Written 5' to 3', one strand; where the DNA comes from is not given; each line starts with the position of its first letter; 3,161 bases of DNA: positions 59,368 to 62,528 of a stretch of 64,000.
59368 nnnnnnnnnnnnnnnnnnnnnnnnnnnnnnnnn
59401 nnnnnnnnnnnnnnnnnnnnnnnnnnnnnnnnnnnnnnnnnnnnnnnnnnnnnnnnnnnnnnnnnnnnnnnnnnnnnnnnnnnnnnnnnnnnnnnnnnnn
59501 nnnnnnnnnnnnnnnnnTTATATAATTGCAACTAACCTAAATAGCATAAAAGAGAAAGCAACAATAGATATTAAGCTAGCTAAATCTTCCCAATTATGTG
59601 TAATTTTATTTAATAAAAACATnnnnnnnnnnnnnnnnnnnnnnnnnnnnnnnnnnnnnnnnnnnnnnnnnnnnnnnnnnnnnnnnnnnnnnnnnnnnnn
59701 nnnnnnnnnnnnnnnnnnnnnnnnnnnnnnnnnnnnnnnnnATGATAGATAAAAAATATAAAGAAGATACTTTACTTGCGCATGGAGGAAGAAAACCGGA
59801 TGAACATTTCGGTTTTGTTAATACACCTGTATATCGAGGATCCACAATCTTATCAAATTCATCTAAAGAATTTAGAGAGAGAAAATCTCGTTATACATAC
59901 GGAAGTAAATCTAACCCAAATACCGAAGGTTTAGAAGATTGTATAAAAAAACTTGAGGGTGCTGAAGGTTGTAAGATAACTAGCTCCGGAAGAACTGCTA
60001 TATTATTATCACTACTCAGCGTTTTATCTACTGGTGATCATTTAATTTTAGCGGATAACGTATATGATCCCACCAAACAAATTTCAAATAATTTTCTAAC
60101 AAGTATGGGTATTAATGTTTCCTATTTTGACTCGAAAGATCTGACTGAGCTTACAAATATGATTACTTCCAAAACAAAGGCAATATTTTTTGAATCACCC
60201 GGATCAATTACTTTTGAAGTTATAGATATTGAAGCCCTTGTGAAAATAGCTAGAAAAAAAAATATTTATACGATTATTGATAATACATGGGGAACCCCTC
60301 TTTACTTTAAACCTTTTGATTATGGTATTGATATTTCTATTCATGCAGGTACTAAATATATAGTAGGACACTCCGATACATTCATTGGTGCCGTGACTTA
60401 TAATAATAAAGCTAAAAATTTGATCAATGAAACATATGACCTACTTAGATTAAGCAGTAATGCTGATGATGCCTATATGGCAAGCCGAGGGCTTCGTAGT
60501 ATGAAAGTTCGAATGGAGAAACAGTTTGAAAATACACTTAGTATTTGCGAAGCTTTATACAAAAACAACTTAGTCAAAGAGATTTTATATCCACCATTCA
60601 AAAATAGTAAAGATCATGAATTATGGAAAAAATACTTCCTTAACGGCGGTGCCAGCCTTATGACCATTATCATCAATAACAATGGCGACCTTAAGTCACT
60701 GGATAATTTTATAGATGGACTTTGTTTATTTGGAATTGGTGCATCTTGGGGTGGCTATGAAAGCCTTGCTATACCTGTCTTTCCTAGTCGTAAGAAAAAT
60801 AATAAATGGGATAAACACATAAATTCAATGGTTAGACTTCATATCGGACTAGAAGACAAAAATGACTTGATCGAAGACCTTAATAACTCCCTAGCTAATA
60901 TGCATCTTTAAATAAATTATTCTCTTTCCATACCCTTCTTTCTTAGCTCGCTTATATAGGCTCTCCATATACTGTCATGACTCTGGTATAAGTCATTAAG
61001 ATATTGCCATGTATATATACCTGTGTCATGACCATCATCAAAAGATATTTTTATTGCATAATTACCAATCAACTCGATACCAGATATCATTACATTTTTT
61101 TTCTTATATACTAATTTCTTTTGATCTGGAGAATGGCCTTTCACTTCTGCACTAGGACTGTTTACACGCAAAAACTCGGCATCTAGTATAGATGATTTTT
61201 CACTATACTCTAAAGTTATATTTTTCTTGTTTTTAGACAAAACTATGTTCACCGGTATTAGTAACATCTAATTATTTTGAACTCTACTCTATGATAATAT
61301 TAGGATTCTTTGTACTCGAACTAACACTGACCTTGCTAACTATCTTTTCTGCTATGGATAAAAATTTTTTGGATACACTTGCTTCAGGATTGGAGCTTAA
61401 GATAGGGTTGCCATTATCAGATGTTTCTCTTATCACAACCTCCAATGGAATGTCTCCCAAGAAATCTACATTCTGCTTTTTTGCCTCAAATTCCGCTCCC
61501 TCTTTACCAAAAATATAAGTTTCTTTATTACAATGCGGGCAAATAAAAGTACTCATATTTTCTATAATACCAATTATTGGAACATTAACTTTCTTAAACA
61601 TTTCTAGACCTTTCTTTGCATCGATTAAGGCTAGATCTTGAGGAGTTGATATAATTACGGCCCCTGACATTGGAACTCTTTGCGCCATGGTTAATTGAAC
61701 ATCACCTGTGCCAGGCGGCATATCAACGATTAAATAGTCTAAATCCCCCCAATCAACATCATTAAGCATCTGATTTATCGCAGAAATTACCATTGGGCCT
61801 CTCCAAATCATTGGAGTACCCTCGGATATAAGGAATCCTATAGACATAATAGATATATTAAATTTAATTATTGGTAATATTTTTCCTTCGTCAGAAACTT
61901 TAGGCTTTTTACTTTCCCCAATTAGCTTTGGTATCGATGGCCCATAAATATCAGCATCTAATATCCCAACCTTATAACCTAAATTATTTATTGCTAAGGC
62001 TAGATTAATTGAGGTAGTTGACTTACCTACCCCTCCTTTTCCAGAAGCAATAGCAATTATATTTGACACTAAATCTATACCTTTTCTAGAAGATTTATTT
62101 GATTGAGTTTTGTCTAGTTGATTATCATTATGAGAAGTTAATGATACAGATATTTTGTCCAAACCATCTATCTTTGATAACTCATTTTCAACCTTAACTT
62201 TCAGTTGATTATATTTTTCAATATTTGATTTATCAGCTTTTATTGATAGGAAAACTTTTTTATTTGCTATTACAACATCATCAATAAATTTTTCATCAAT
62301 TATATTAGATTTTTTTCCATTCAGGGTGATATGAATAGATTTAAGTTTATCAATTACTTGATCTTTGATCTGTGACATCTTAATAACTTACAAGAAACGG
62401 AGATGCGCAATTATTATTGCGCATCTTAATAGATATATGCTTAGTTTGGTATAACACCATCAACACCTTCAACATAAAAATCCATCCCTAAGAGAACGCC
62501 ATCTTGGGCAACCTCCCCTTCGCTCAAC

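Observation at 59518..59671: Hidden LexA-controlled 34-codon membrane-peptide gene in the dnaE-metC spacer (SidA-like or TisB/DinQ-like candidate)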

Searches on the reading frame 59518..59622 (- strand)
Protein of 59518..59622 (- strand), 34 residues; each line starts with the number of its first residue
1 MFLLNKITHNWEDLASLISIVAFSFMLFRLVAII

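Call 7: search_protein_families(library=pfam, proteins=[window:59518-59622:-])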
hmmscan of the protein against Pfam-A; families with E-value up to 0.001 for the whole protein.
window:59518-59622:- (34 aa): 0 families

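Call 12: find_encoding_contigs(protein=window:59521-59622:-, flank=3000, max_places=10)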
Protein seq(34 aa) (34 aa): 14 contigs read that carry it; 9 places shown.
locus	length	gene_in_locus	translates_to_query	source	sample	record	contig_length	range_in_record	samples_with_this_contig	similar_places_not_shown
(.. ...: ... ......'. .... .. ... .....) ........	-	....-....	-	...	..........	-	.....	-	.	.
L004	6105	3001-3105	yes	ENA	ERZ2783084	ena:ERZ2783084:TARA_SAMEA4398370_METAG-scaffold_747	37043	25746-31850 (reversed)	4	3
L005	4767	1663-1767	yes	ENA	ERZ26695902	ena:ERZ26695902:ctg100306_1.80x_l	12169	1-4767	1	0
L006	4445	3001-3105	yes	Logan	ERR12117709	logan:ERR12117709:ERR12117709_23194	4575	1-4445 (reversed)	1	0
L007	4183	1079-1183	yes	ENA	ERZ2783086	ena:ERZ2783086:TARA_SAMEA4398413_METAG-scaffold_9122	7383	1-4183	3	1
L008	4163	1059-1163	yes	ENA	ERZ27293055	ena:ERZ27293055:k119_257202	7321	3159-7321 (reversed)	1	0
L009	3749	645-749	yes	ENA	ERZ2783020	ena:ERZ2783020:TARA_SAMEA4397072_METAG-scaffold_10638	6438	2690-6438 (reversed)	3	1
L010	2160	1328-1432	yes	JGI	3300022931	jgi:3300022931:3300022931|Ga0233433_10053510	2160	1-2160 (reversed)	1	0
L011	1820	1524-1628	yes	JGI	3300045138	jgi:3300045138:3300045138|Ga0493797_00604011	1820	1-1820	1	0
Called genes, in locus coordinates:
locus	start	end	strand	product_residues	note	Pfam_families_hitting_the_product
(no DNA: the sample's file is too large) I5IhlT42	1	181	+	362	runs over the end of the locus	PF02608:Bmp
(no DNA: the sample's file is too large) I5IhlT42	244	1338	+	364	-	PF10609:ParA, PF00142:Fer4_NifH (faint), PF01656:CbiA, PF09140:MipZ (weak), PF13614:AAA_31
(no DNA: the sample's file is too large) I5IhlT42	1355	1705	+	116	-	PF06155:GBBH-like_N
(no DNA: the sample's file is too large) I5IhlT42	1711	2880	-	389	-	PF01053:Cys_Met_Meta_PP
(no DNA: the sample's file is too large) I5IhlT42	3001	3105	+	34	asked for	-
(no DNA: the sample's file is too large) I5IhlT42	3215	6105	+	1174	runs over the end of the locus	PF02811:PHP, PF07733:DNA_pol3_alpha, PF17657:DNA_pol3_finger, PF14579:HHH_6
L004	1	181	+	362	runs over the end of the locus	PF02608:Bmp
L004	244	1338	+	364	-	PF10609:ParA, PF00142:Fer4_NifH (faint), PF01656:CbiA, PF09140:MipZ (weak), PF13614:AAA_31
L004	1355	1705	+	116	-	PF06155:GBBH-like_N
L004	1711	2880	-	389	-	PF01053:Cys_Met_Meta_PP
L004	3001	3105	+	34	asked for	-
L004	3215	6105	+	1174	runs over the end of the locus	PF02811:PHP, PF07733:DNA_pol3_alpha, PF17657:DNA_pol3_finger, PF14579:HHH_6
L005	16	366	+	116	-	PF06155:GBBH-like_N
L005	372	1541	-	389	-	PF01053:Cys_Met_Meta_PP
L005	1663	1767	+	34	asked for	-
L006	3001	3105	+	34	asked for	-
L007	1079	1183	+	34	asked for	-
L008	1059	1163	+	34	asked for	-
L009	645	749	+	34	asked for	-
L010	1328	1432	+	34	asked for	-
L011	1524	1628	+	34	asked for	-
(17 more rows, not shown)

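Call 29: find_related_loci(query=A1, collection=metagenome_contigs, flank=2500)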
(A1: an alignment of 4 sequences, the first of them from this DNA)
Query A1 (34 aa) in metagenome_contigs; peptide patterns used: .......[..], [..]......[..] (x = any residue, [..] = any of these).
165 stretches matched a pattern; 3 encode a relative of the query (tblastn E <= 1e-3); 3 distinct loci.
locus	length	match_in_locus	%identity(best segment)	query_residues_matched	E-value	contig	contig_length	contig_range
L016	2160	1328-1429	100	1-34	4e-19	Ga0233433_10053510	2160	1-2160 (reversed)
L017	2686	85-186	91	1-34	3e-17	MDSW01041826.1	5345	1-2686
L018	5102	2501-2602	91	1-34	3e-17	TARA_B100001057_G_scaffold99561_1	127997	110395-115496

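Call 32: search_protein_families(library=ncbifam, proteins=[window:59518-59622:-], max_evalue=0.01)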
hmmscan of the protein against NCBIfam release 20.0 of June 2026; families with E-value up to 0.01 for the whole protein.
window:59518-59622:- (34 aa): 0 families

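Call 37: search_protein_representatives(protein=window:59521-59622:-)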
Query: 34 residues. Proteins with E-value up to 0.001 (for the whole library): 1; up to 1e-10: 1; up to 1e-30: 0. The best 1 are listed.
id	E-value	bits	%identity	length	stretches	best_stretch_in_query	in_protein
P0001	2.3e-12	59.8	91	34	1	1-34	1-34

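Call 50: predict_structure(protein=window:59521-59622:-)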
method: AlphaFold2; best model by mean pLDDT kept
length: 34 residues; sequences in the alignment: 1
mean_pLDDT: 92.5   pTM: 0.49
mean pLDDT of the five models: 92.5, 88.7, 87.4, 87.2, 86.5
residues with pLDDT >= 90: 26; 70-90: 8; 50-70: 0; < 50: 0
segments of 3 or more residues with pLDDT < 50: none
pLDDT, mean of each block of 10 residues (from residue 1): 85 95 96 94
secondary structure, 60 per line:
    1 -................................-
elements in order: H2-33

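Call 69: search_protein_families(library=ncbifam, proteins=[window:59521-59622:-], max_evalue=10)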
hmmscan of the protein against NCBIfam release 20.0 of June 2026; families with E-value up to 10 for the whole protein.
seq(34 aa): 0 families

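Call 70: search_protein_families(library=pfam, proteins=[window:59521-59622:-], max_evalue=10)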
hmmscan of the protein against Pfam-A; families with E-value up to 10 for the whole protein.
seq(34 aa): 0 families

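Call 72: list_cluster_members(proteins=[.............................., window:59521-59622:-, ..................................])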
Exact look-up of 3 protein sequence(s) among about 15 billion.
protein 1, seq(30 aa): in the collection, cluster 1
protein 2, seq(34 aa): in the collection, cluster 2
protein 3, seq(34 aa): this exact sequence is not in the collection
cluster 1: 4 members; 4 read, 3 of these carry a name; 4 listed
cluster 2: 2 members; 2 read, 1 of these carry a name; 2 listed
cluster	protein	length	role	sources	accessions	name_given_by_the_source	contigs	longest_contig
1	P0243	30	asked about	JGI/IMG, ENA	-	hypothetical protein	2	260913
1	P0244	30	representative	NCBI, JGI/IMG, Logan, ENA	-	-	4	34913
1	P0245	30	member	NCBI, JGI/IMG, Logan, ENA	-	hypothetical protein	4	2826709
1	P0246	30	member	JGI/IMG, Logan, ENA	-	hypothetical protein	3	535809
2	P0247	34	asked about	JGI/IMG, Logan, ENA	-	hypothetical protein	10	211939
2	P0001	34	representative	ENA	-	-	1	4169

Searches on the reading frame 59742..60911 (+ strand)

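Call 7: search_protein_families(library=pfam, proteins=[window:59742-60911:+])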
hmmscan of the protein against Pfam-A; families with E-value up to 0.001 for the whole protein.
window:59742-60911:+ (389 aa): 3 families
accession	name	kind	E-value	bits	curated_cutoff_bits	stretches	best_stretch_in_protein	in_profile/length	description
PF01053.26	Cys_Met_Meta_PP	-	1.6e-98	330.2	27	1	9-384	1-380/381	Cys/Met metabolism PLP-dependent enzyme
PF00155.27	Aminotran_1_2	-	2.7e-05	24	19.7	1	79-183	70-188/361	Aminotransferase class I and II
PF01041.23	DegT_DnrJ_EryC1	-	0.00013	21.7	19.8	1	58-180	23-145/360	DegT/DnrJ/EryC1/StrS aminotransferase family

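Call 32: search_protein_families(library=ncbifam, proteins=[window:59742-60911:+], max_evalue=0.01)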
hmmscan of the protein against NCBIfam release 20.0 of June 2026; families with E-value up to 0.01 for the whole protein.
window:59742-60911:+ (389 aa): 62 families (the best 25 are shown)
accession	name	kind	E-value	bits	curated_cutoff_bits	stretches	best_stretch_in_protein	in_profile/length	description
TIGR01324.1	cysta_beta_ly_B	equivalog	7.8e-109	363.8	365.9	1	10-385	1-375/377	cystathionine beta-lyase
NF004626.0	PRK05967.1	equivalog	3.8e-107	358.2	649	1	9-387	14-392/395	cystathionine beta-lyase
NF006538.0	PRK09028.1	equivalog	5.7e-95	318.2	655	1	5-386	3-388/396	cystathionine beta-lyase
NF005456.0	PRK07050.1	equivalog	1.3e-89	300.7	500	1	12-386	14-391/394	cystathionine beta-lyase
NF041088.1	ala_glut_racmase_Arch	equivalog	1.4e-85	287.6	629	1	21-387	15-381/381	bifunctional L-alanine/L-glutamate racemase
NF005990.0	PRK08114.1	equivalog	1.4e-85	287.5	634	1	6-386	4-393/395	cystathionine beta-lyase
NF004627.0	PRK05968.1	subfamily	4.9e-69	233.1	508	1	22-386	22-386/389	hypothetical protein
NF004821.0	PRK06176.1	equivalog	4.3e-66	223.3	642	1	9-386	4-378/380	cystathionine gamma-synthase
NF005810.0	PRK07671.1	equivalog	9.1e-66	222.4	594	1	7-384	2-376/377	bifunctional cystathionine gamma-lyase/homocysteine desulfhydrase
TIGR01328.1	met_gam_lyase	equivalog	1.8e-65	221.4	549.7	1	9-385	5-389/391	methionine gamma-lyase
TIGR01326.1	OAH_OAS_sulfhy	subfamily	5e-63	213.3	495.1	2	8-234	2-231/418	O-acetylhomoserine aminocarboxypropyltransferase/cysteine synthase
NF004876.0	PRK06234.1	subfamily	1.7e-62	211.8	666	1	12-386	13-397/400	methionine gamma-lyase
NF005976.0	PRK08064.1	equivalog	1.8e-62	211.5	627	1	3-386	2-382/390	cystathionine beta-lyase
NF005871.0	PRK07811.1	equivalog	3.6e-62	210.2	513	1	7-386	12-388/389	cystathionine gamma-synthase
TIGR02080.1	O_succ_thio_ly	equivalog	1.4e-61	208.4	504.55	1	7-386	3-381/382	cystathionine gamma-synthase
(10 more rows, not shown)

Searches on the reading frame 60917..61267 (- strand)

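Call 7: search_protein_families(library=pfam, proteins=[window:60917-61267:-])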
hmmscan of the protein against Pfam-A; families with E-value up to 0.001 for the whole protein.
window:60917-61267:- (116 aa): 1 family
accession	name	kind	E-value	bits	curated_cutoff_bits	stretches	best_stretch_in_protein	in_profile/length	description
PF06155.17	GBBH-like_N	-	6.1e-24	85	22.8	1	9-90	2-84/85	Gamma-butyrobetaine hydroxylase-like, N-terminal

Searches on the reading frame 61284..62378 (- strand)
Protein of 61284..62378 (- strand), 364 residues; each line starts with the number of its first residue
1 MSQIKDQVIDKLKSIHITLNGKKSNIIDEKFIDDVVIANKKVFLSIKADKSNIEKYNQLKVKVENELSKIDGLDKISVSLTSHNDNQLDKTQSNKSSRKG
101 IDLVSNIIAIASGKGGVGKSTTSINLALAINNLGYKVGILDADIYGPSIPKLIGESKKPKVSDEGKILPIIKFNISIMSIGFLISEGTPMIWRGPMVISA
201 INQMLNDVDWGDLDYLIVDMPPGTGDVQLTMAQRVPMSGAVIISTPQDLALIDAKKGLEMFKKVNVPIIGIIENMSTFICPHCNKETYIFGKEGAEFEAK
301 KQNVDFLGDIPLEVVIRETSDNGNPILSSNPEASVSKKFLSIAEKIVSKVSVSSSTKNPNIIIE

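Call 7: search_protein_families(library=pfam, proteins=[window:61284-62378:-])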
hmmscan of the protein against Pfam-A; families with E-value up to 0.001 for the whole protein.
window:61284-62378:- (364 aa): 5 families
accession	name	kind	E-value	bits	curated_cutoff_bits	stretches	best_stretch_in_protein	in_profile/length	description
PF10609.15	ParA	-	7.4e-103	343.7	27.1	1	104-346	2-245/246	NUBPL iron-transfer P-loop NTPase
PF01656.29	CbiA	-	3.6e-13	50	25.4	1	108-323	1-122/125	CobQ/CobB/MinD/ParA nucleotide binding domain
PF13614.12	AAA_31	-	1.2e-09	38.8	27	1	106-144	2-40/177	AAA domain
PF00142.24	Fer4_NifH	-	1.1e-07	32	25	1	109-143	4-37/271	4Fe-4S iron sulfur cluster binding proteins, NifH/frxC family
PF09140.17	MipZ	-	7.3e-07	29.2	20.7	1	107-171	2-65/262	ATPase MipZ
